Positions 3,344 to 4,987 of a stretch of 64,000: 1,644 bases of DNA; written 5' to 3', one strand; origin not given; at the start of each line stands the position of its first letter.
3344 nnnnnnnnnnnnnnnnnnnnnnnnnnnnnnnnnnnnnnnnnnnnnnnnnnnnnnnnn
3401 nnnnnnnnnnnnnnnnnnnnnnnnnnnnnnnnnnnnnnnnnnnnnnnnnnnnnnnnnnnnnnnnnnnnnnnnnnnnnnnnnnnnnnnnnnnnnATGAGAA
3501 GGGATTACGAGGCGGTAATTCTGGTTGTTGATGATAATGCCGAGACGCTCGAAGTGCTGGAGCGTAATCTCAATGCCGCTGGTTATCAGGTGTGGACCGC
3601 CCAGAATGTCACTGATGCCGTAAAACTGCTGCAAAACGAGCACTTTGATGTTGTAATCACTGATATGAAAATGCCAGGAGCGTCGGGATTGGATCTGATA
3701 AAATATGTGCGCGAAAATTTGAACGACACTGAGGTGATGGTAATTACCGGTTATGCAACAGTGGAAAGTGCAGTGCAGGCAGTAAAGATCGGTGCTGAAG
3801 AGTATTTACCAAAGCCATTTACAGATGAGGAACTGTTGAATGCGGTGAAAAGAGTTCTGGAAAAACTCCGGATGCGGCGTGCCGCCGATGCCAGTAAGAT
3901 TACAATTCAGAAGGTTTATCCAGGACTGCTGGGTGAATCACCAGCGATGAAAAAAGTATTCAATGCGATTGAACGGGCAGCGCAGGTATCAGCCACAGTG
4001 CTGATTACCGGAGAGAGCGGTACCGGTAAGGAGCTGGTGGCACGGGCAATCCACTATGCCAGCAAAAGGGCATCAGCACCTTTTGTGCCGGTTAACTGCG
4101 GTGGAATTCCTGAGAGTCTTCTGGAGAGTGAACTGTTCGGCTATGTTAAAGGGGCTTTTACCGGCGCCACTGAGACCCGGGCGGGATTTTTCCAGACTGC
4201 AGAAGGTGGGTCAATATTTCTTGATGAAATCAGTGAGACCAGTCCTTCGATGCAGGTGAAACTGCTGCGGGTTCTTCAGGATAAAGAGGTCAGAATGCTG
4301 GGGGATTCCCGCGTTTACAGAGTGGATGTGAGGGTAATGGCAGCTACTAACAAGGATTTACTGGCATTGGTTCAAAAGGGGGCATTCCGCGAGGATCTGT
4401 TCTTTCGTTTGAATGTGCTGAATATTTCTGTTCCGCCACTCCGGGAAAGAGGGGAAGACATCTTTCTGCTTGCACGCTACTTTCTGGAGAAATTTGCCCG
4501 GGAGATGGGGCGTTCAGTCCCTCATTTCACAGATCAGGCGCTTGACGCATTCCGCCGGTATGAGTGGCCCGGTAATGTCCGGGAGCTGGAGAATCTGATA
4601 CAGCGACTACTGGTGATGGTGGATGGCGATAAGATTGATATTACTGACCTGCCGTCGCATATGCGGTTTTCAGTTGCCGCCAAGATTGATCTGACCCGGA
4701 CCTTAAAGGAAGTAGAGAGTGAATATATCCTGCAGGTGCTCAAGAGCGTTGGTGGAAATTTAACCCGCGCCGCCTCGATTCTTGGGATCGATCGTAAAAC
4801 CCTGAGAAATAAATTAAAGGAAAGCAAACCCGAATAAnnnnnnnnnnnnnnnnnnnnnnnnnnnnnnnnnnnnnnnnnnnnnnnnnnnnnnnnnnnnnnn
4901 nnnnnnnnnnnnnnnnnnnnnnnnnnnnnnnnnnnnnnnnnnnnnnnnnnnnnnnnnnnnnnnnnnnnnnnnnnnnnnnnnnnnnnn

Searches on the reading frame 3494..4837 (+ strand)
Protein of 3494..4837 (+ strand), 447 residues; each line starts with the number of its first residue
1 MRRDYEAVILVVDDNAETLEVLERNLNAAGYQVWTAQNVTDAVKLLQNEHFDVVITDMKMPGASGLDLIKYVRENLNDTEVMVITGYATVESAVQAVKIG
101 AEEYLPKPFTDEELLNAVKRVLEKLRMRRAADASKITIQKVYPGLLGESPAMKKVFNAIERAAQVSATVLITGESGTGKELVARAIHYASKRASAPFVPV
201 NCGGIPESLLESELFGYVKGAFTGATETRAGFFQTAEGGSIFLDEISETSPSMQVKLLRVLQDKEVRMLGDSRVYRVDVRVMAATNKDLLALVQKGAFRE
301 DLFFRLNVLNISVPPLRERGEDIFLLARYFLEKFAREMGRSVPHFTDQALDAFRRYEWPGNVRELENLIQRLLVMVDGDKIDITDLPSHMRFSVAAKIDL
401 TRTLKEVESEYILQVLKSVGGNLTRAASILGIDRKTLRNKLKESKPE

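Call 68: find_encoding_contigs(protein=window:3494-4837:+, flank=10000, max_places=1)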
Protein window:3494-4837:+ (447 aa): 15 contigs read that carry it; 1 place shown.
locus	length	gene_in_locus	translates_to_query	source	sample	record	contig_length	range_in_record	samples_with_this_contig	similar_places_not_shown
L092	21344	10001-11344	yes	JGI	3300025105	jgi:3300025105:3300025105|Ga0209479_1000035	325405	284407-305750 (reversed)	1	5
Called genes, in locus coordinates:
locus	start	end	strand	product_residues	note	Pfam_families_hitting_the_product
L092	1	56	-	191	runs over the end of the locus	PF01844:HNH (weak)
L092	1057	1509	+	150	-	-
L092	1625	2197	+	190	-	-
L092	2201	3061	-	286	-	PF02629:CoA_binding, PF13380:CoA_binding_2, PF00549:Ligase_CoA, PF13607:Succ_CoA_lig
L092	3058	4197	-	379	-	PF08442:ATP-grasp_2, PF13549:ATP-grasp_5, PF24948:Citrate_synth_N, PF00549:Ligase_CoA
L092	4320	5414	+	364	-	PF00712:DNA_pol3_beta, PF02767:DNA_pol3_beta_2, PF02768:DNA_pol3_beta_3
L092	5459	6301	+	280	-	-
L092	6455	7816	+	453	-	PF02812:ELFV_dehydrog_N, PF00208:ELFV_dehydrog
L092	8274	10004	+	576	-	PF00512:HisKA, PF02518:HATPase_c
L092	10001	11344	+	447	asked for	PF00072:Response_reg, PF00158:Sigma54_activat, PF14532:Sigma54_activ_2, PF07728:AAA_5, PF25601:AAA_lid_14, PF02954:HTH_8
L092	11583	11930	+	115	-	-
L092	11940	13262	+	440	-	PF02812:ELFV_dehydrog_N, PF00208:ELFV_dehydrog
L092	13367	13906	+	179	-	PF01551:Peptidase_M23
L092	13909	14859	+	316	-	-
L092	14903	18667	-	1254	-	PF08126:Propeptide_C25, PF01364:Peptidase_C25, PF13860:FlgD_ig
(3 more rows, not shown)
